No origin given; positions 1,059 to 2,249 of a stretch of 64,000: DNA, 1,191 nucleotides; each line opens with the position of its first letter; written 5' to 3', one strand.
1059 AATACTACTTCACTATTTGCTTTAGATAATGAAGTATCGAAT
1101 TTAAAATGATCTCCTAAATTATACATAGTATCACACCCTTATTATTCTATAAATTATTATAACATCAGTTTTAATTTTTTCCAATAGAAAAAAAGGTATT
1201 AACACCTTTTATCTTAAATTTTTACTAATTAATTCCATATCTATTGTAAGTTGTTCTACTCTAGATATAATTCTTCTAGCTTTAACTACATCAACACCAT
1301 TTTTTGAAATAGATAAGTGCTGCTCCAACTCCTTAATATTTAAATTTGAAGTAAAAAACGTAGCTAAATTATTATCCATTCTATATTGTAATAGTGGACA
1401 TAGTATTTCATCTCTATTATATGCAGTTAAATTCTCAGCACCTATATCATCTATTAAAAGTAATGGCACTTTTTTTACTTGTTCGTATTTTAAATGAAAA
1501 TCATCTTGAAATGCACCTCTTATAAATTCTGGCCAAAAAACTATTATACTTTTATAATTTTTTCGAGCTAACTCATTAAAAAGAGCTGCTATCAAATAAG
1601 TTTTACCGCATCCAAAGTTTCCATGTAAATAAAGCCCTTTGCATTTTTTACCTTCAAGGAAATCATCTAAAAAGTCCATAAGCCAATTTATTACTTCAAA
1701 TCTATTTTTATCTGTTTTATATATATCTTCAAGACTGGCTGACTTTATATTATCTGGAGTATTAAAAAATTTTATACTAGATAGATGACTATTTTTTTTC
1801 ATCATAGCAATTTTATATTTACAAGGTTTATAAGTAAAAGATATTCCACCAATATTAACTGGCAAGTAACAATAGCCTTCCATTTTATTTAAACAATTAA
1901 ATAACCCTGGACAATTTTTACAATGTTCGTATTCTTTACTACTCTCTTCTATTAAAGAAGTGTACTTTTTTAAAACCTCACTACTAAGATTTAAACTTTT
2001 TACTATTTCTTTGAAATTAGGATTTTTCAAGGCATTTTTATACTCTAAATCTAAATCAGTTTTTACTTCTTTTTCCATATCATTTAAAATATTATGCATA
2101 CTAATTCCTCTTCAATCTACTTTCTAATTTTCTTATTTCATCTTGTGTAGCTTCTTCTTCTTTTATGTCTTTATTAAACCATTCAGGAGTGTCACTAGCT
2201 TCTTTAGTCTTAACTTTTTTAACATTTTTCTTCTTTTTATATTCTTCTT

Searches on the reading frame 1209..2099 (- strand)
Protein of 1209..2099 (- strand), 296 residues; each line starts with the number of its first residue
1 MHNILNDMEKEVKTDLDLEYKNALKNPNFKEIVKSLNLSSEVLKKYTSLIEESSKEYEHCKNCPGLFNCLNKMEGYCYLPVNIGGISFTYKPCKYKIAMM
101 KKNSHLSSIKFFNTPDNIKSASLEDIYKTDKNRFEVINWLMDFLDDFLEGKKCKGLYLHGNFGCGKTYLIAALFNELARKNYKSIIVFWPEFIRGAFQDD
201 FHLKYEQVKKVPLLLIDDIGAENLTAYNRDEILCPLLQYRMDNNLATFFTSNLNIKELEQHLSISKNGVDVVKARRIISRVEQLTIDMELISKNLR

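Call 35: find_encoding_contigs(protein=window:1209-2099:-, flank=10000, max_places=2)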
Protein window:1209-2099:- (296 aa): 16 contigs read that carry it; 2 places shown.
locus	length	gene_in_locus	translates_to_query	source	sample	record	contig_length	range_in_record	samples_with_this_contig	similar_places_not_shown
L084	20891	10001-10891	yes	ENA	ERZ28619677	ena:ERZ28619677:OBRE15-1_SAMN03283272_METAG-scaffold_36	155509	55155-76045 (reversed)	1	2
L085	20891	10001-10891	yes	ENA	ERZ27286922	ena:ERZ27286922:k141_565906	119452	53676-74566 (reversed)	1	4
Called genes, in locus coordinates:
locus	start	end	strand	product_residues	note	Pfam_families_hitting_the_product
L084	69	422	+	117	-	PF01245:Ribosomal_L19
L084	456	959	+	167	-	PF10502:Peptidase_S26, PF00717:Peptidase_S24 (weak)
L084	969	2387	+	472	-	-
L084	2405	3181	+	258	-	-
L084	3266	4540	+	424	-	PF02885:Glycos_trans_3N, PF00591:Glycos_transf_3, PF07831:PYNP_C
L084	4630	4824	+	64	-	PF01192:RNA_pol_Rpb6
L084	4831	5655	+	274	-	PF03631:Virul_fac_BrkB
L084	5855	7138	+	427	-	PF05193:Peptidase_M16_C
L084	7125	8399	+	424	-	PF00675:Peptidase_M16, PF05193:Peptidase_M16_C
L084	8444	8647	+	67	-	PF03840:SecG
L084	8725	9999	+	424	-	PF25888:WHD_DnaB, PF07261:DnaB_2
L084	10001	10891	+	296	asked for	-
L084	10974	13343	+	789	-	PF01055:Glyco_hydro_31_2nd, PF21365:Glyco_hydro_31_3rd, PF17137:DUF5110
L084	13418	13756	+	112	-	-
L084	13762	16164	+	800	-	PF00133:tRNA-synt_1, PF01406:tRNA-synt_1e (faint), PF09334:tRNA-synt_1g, PF13603:tRNA-synt_1_2, PF00133:tRNA-synt_1, PF09334:tRNA-synt_1g (weak), PF08264:Anticodon_1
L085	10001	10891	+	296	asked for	-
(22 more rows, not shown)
